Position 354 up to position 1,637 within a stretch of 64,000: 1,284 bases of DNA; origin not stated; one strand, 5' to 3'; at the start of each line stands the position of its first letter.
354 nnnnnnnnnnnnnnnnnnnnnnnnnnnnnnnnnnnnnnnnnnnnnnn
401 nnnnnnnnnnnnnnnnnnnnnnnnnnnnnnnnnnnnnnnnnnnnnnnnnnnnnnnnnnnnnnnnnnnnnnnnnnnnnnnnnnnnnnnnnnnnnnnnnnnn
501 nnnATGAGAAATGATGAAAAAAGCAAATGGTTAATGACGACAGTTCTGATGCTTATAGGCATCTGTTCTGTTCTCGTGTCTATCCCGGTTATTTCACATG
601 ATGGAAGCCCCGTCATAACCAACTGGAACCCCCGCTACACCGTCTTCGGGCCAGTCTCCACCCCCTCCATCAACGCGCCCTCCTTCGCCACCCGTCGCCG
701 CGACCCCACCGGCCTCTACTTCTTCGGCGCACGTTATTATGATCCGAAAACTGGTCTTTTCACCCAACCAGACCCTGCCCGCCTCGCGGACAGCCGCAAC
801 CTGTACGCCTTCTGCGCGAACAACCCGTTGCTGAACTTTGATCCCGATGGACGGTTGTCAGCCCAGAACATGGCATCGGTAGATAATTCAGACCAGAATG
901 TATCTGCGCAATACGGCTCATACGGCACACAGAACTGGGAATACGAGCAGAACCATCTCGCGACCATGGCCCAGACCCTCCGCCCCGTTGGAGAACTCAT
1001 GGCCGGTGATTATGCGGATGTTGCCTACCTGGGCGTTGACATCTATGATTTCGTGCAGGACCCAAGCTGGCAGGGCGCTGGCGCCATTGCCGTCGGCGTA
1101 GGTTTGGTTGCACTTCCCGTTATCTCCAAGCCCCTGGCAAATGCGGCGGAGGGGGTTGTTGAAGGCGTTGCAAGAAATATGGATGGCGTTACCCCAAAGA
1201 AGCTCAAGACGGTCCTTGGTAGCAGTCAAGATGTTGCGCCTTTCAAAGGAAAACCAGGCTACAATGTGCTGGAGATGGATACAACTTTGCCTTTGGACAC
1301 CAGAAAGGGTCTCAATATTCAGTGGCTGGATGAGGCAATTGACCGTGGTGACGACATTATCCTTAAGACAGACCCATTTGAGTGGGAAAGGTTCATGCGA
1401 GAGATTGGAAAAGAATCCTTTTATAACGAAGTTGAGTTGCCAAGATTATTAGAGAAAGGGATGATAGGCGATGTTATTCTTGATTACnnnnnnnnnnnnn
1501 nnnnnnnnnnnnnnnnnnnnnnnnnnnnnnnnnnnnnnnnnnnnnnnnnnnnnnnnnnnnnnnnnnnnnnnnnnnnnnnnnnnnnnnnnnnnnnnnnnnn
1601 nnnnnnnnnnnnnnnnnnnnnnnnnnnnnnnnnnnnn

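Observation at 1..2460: Low-GC island carrying two tandem, independently secreted mini-RHS toxin cassettes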

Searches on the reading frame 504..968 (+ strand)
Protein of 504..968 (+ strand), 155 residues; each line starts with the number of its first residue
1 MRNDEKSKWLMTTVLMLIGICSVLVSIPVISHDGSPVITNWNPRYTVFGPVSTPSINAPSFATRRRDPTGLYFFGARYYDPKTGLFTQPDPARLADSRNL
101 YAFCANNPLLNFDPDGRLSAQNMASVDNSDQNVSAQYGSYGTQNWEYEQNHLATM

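Call 19: find_related_loci(query=A3, collection=metagenome_contigs, flank=10000)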
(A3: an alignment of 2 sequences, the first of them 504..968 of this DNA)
Query A3 (155 aa) in metagenome_contigs; peptide patterns used: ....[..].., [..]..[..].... (x = any residue, [..] = any of these).
185 stretches matched a pattern; 3 encode a relative of the query (tblastn E <= 1e-3); 3 distinct loci.
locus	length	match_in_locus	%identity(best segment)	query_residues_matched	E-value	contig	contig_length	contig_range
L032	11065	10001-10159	42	70-118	9e-8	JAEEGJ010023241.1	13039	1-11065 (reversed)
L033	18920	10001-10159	42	70-118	9e-8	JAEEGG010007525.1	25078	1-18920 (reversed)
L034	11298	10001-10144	38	69-116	4e-7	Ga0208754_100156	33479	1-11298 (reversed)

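Call 36: search_protein_representatives(alignment_id=A3)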
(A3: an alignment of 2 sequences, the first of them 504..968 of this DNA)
Query: 2 sequences, 155 profile positions. Proteins with E-value up to 0.001 (for the whole library): 71545; up to 1e-10: 806; up to 1e-30: 1. The best 150 are listed.
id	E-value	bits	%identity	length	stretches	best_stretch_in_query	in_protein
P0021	1.5e-43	164.8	-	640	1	34-138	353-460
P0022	6.2e-21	91.4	-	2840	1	37-119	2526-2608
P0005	1.0e-19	87.4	-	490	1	40-116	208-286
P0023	2.4e-19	86.2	-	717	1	39-105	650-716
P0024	7.0e-18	81.4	-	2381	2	57-122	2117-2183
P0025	5.7e-17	78.5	-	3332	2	68-123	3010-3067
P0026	5.8e-16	75.2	-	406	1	37-125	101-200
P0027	1.3e-15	74.1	-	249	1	24-119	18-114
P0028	1.3e-15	74.0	-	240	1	18-133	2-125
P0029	2.4e-15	73.2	-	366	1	41-122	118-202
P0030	2.8e-15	73.0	-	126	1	57-122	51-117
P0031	4.4e-15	72.4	-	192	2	61-130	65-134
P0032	4.4e-15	72.3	-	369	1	55-120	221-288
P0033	4.7e-15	72.3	-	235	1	30-119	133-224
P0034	5.4e-15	72.1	-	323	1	63-140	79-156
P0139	1.3e-12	64.3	-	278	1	72-121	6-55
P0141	1.4e-12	64.2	-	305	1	26-127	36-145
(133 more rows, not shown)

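Call 47: search_solved_structures(query=A3, max_evalue=0.01, show_alignments=4)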
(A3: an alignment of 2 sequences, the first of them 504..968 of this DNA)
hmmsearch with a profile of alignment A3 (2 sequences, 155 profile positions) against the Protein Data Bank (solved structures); distinct sequences matched with E-value up to 0.01: 24.
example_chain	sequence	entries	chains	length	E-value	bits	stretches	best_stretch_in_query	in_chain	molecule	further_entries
5kis_B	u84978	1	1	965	3.9e-12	49.7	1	59-123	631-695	RHS2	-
9c4k_Q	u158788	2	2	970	6e-12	49.1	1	60-117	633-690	Toxin subunit YenC2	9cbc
4igl_B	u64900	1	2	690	7.4e-12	48.8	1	60-116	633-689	YenC2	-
6suf_F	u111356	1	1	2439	7.7e-12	48.8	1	60-119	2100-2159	TcdB2,TccC3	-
6h6e_F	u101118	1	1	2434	7.7e-12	48.8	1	60-119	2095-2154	TcdB2,TccC3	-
6suq_A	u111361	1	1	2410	1.9e-11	47.5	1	60-117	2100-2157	TcdB2,TccC3,Genome polyprotein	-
6sup_A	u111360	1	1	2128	2.2e-11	47.3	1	60-116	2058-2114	TcdB2,TccC3,Cell division control protein 42 homolog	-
6h6g_A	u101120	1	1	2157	3.7e-11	46.6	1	60-116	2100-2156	TcdB2,TccC3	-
4o9x_A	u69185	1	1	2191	3.8e-11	46.5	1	60-116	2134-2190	TcdB2, TccC3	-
6sue_F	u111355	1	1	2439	8.3e-11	45.4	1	60-119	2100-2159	TcdB2,TccC3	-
6h6f_F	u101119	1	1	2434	8.3e-11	45.4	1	60-119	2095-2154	TcdB2,TccC3,TccC3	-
6l7i_G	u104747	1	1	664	7.8e-10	42.3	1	59-116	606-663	TccC2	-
7q97_A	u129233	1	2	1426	4.4e-06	30.1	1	67-118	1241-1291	Rhs family protein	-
8h8a_A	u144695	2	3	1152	8.7e-06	29.1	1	40-116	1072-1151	Putative Rhs-family protein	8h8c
9pt5_A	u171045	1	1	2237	1e-05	28.9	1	54-119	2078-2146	Teneurin-like protein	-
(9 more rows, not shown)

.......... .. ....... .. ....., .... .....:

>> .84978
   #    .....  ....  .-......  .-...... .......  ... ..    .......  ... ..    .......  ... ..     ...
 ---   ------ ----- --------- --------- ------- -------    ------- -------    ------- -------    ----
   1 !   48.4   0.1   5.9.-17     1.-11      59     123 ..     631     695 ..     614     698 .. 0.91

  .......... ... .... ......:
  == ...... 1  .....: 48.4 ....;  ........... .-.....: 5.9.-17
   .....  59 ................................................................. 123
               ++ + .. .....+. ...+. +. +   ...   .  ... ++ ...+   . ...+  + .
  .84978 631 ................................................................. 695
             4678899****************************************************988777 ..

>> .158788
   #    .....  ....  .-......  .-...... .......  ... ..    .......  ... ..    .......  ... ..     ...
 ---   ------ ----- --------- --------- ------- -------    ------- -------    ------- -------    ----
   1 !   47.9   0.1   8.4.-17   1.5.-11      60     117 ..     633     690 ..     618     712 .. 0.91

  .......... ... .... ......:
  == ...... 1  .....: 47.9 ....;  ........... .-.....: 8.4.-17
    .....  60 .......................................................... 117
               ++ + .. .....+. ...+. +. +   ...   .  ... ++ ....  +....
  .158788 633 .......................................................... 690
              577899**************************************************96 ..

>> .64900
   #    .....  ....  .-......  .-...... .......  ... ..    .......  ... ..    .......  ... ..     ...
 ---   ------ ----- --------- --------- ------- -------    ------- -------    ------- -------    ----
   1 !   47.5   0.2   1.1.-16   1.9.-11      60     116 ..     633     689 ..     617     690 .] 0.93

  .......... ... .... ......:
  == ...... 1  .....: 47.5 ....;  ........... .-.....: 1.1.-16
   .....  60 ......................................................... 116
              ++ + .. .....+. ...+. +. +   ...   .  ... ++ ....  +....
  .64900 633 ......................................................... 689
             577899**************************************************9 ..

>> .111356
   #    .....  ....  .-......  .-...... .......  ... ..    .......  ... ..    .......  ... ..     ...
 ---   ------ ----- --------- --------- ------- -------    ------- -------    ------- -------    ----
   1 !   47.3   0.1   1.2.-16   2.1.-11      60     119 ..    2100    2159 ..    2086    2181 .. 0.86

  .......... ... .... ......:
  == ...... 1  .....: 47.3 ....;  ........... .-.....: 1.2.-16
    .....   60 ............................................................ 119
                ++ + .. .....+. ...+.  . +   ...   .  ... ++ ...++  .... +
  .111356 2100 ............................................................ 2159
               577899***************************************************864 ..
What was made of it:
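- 621..857 (+): RHS-associated core of ORF1 (NWNPRY...DPDGRL). Candidate catalytic residues are D90 (771-773) and D113 (840-842), with motif P108-x4-D113-P-x-G. Alignment to TcC cores at E 4e-12 shows the same 23-residue spacing between the aspartates (call 47).
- Closest known: TcB/TcC subunits of Tc toxins. Same: The best solved-structure matches for the core are TcC proteins (YenC2, TccC3, E about 4e-12), with identical spacing of the aspartate dyad (call 47).
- The catalytic dyad and cleavage motif align with TcC and Rhs structures (call 47).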

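Call 76: find_encoding_contigs(protein=P0021, flank=10000, max_places=4)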
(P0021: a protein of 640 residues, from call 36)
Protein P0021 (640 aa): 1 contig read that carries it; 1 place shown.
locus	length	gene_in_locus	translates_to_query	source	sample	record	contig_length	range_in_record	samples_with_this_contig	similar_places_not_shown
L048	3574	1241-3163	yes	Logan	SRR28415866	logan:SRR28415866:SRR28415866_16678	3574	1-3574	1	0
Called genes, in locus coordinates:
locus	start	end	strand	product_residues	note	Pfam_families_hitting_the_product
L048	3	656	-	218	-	?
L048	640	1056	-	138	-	PF20586:DUF6788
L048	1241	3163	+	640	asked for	-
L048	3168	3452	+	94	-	-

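Call 82: search_protein_families(library=pfam, proteins=[P0139], max_evalue=5)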
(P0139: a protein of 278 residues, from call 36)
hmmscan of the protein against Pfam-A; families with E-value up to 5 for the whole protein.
P0139 (278 aa): 0 families

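Call 83: search_protein_families(library=ncbifam, proteins=[P0021, P0141], max_evalue=0.001)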
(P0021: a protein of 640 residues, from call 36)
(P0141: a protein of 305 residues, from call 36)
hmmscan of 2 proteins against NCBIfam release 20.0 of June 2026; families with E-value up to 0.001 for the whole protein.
P0021 (640 aa): 3 families
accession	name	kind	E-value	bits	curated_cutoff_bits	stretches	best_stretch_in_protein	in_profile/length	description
TIGR03696.1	Rhs_assc_core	domain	1.8e-18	66.8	32.5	1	364-435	1-75/76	RHS repeat-associated core domain-containing protein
NF041261.1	RHS_core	equivalog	1.9e-07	29.3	2000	0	380-434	1205-1259/1261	RHS element core protein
TIGR01643.1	YD_repeat_2x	repeat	9.1e-05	22.8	15.8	0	210-237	1-29/42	YD repeat-containing protein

P0141 (305 aa): 2 families
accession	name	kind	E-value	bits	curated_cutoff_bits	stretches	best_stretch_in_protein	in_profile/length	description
TIGR03696.1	Rhs_assc_core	domain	1e-21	77.2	32.5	1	56-134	3-75/76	RHS repeat-associated core domain-containing protein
NF041261.1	RHS_core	equivalog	2.3e-11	42.3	2000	1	24-134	1154-1260/1261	RHS element core protein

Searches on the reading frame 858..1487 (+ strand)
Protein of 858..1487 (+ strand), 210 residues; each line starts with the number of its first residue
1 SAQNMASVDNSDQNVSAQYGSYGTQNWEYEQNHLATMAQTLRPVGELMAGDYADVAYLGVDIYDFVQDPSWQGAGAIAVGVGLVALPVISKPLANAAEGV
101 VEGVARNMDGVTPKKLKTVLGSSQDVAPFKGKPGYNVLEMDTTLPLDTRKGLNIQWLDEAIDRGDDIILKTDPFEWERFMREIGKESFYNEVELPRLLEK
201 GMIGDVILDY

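Call 26: search_solved_structures(query=window:858-1487:+, max_evalue=10)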
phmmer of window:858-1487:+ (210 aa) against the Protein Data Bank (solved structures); distinct sequences matched with E-value up to 10: 2.
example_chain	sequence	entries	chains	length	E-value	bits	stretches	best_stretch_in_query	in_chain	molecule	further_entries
3qfm_A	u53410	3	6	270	0.84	12.6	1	51-115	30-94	Putative uncharacterized protein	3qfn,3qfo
7eq5_A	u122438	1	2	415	7.9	9.4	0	7-57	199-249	Membrane associated protein kinase with beta-propeller domain, pyrrolo-quinoline quinone b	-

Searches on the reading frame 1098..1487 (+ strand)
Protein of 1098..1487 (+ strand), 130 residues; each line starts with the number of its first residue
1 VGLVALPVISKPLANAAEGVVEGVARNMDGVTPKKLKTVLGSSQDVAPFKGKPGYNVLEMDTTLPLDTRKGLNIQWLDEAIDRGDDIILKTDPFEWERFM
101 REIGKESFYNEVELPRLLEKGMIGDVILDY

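Call 38: predict_structure(alignment_id=A4)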
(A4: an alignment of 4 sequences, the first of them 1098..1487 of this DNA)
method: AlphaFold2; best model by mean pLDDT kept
length: 130 residues; sequences in the alignment: 4
mean_pLDDT: 53.5   pTM: 0.40
mean pLDDT of the five models: 53.5, 52.5, 49.9, 49.4, 48.7
residues with pLDDT >= 90: 0; 70-90: 17; 50-70: 55; < 50: 58
segments of 3 or more residues with pLDDT < 50: 1-33, 90-96, 98-107, 123-130
pLDDT, mean of each block of 10 residues (from residue 1): 37 38 37 59 69 73 63 67 62 45 47 60 39
secondary structure, 60 per line:
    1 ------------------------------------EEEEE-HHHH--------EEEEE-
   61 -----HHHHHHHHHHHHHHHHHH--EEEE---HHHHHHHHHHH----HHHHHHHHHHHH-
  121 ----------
elements in order: E37-41 H43-46 E55-59 H66-83 E86-89 H93-103 H108-119
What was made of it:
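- Tried and rejected: The AlphaFold model from a 4-sequence alignment had pLDDT 53.5 (call 38).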

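Call 67: fold_search(model_id=the predicted structure, library=pdb)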
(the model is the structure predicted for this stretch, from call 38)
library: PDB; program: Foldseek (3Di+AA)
matches with E <= 10: 259; with E <= 0.001: 0
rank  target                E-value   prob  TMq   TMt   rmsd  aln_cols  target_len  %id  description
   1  3lfh_A                2.9e-01  0.35  0.28  0.28   7.6        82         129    7  Crystal structure of manxA from Thermoanaerobacter tengcongensis (released 2010-12-08)
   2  5im4_F                5.4e-01  0.25  0.28  0.28   7.6        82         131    5  Crystal structure of designed two-component self-assembling icosahedral cage I52-32 (released 2016-07-27)
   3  3lfh_D                5.8e-01  0.38  0.28  0.28   4.5        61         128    6  Crystal structure of manxA from Thermoanaerobacter tengcongensis (released 2010-12-08)
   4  3lfh_F                6.2e-01  0.35  0.28  0.28   4.4        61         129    6  Crystal structure of manxA from Thermoanaerobacter tengcongensis (released 2010-12-08)
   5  3lfh_B                6.2e-01  0.20  0.28  0.26   7.8        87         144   10  Crystal structure of manxA from Thermoanaerobacter tengcongensis (released 2010-12-08)
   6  5z5b_C                7.0e-01  0.25  0.26  0.23  11.2        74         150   19  Crystal structure of Tk-PTP in the G95A mutant form (released 2018-06-27)
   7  4dzr                  7.5e-01  0.14  0.25  0.21   8.1        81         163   20  The crystal structure of protein-(glutamine-N5) methyltransferase (release factor-specific) from Alicyclobacillus acidoc (released 2012-03-14)
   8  3lfh_E                8.1e-01  0.30  0.28  0.27   4.4        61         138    6  Crystal structure of manxA from Thermoanaerobacter tengcongensis (released 2010-12-08)
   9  4dnh                  8.1e-01  0.18  0.20  0.07   8.9        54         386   17  Crystal structure of hypothetical protein SMc04132 from Sinorhizobium meliloti 1021 (released 2012-03-28)
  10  9a38_MODEL_1_A        8.6e-01  0.12  0.23  0.14  10.0        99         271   23  Model of E. coli MetQ by in-cell photo-crosslinking MS and deep learning (released 2023-02-24)
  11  3nut_D                9.8e-01  0.25  0.27  0.16   5.4        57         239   18  Crystal structure of the methyltransferase CobJ (released 2011-07-20)
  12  6d67_A                9.8e-01  0.21  0.28  0.09   4.4        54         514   15  Crystal structure of the human dual specificity phosphatase 1 catalytic domain (C258S) as a maltose binding protein fu (released 2018-09-19)
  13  3qi7_A                9.8e-01  0.12  0.27  0.12  12.2       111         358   16  Crystal structure of a Putative transcriptional regulator (YP_001089212.1) from Clostridium difficile 630 at 1.86 A re (released 2011-03-23)
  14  3gdw_A                1.2e+00  0.12  0.23  0.22   5.6        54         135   11  Crystal structure of sigma-54 interaction domain protein from Enterococcus faecalis (released 2009-03-10)
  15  3lfh_C                1.3e+00  0.21  0.28  0.27   4.5        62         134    6  Crystal structure of manxA from Thermoanaerobacter tengcongensis (released 2010-12-08)
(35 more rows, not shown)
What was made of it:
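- Tried and rejected: Its Foldseek search gave nothing below E 0.29 (call 67).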
